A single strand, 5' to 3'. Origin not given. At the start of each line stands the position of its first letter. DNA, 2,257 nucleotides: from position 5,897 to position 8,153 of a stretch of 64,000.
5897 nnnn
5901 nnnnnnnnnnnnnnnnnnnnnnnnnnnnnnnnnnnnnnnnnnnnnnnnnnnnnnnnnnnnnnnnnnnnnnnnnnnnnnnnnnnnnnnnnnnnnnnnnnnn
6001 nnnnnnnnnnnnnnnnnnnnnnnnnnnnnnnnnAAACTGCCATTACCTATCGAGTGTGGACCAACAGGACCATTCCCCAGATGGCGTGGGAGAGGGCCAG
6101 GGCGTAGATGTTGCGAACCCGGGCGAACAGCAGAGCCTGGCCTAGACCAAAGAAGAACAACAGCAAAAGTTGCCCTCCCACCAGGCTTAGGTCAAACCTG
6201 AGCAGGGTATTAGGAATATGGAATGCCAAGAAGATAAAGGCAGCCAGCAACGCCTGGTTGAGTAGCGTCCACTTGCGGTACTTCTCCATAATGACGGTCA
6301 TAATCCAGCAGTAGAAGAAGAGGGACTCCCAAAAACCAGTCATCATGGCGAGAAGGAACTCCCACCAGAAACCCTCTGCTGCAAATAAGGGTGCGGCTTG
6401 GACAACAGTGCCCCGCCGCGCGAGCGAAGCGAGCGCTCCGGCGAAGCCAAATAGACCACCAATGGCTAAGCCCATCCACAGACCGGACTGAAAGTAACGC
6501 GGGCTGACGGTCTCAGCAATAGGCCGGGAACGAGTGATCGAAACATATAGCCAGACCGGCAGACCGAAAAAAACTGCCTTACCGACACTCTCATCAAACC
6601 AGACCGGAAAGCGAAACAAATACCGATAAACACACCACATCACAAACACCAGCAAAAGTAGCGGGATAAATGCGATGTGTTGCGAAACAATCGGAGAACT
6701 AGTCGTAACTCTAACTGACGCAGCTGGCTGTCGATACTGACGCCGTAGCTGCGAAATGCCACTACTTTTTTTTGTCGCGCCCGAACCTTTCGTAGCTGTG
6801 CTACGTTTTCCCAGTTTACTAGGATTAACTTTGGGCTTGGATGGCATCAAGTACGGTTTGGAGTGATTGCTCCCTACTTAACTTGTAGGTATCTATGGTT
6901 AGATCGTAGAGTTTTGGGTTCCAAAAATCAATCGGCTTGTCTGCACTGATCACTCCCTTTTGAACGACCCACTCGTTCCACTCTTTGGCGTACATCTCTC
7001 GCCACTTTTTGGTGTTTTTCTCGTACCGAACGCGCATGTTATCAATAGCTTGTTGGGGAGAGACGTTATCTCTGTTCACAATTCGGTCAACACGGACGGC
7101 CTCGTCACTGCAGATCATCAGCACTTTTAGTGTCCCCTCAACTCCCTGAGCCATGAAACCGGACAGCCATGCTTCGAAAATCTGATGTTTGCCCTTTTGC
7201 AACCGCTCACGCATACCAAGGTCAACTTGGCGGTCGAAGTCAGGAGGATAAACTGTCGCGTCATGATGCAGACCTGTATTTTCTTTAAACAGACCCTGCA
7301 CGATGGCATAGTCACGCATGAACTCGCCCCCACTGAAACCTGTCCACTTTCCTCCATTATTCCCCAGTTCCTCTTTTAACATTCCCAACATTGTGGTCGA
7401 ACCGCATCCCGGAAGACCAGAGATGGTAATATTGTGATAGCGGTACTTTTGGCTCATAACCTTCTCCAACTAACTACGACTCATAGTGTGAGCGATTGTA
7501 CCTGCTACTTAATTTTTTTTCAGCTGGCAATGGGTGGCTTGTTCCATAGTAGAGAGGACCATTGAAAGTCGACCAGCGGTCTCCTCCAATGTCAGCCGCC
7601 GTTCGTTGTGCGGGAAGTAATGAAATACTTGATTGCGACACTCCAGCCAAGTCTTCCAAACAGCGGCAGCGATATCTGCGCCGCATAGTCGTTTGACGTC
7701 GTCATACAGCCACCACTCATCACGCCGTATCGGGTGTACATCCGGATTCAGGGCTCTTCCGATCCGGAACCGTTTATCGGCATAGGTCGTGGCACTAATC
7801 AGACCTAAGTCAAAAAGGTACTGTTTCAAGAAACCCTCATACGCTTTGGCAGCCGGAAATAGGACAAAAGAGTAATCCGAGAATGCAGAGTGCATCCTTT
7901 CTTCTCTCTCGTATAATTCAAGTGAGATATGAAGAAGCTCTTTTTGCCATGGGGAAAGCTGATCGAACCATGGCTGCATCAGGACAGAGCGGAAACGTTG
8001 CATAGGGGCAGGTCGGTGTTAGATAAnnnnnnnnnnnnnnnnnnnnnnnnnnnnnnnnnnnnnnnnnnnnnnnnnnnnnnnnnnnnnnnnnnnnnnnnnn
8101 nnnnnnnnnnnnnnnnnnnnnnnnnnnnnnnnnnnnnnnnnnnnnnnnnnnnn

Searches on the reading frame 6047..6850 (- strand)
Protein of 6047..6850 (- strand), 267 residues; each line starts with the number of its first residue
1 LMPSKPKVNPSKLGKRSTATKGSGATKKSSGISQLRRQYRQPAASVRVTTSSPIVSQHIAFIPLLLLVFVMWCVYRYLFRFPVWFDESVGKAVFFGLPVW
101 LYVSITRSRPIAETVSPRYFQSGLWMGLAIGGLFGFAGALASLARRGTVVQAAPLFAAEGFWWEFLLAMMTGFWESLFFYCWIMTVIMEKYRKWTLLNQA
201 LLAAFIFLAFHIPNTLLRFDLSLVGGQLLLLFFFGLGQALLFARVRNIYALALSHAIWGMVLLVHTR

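Call 5: search_protein_families(library=pfam, proteins=[window:6047-6850:-], max_evalue=0.001)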
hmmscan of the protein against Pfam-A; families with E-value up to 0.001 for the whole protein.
window:6047-6850:- (267 aa): 1 family
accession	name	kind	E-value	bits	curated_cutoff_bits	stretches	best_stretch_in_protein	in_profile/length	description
PF02517.21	Rce1-like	-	2.4e-07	31.4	22.4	1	161-259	5-91/93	Type II CAAX prenyl endopeptidase Rce1-like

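Call 10: search_protein_families(library=ncbifam, proteins=[window:6047-6850:-], max_evalue=0.1)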
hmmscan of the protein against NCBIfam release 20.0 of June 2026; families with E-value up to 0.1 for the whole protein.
window:6047-6850:- (267 aa): 0 families

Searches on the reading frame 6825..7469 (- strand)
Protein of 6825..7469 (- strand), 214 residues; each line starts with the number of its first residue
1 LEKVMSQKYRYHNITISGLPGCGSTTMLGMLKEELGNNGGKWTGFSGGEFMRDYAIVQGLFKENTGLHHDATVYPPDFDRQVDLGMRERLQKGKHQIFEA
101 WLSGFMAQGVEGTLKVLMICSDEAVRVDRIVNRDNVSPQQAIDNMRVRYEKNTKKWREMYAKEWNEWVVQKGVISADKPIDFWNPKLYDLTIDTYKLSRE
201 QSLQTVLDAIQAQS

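Call 5: search_protein_families(library=pfam, proteins=[window:6825-7469:-], max_evalue=0.001)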
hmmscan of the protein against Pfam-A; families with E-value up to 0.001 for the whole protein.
window:6825-7469:- (214 aa): 3 families
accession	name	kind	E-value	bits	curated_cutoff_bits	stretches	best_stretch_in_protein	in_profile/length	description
PF13238.12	AAA_18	-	1.5e-07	32.4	29.4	1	14-141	1-119/128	AAA domain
PF13189.12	Cytidylate_kin2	-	1e-06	29.5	28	1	91-194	90-174/176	Cytidylate kinase-like family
PF13207.12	AAA_17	-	1.6e-05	25.6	27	1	18-92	2-71/136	AAA domain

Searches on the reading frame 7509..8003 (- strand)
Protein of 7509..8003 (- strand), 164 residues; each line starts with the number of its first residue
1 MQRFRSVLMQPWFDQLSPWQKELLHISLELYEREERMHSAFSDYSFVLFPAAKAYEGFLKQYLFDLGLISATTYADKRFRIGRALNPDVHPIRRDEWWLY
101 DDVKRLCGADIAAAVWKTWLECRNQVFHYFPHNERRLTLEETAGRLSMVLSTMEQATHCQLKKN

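Call 5: search_protein_families(library=pfam, proteins=[window:7509-8003:-], max_evalue=0.001)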
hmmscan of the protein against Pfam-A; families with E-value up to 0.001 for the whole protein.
window:7509-8003:- (164 aa): 1 family
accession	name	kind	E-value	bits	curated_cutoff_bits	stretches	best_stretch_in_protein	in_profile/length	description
PF19034.5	RnlA-toxin_DBD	-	0.00045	21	27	1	21-69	25-69/125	RNase LS, bacterial toxin DBD domain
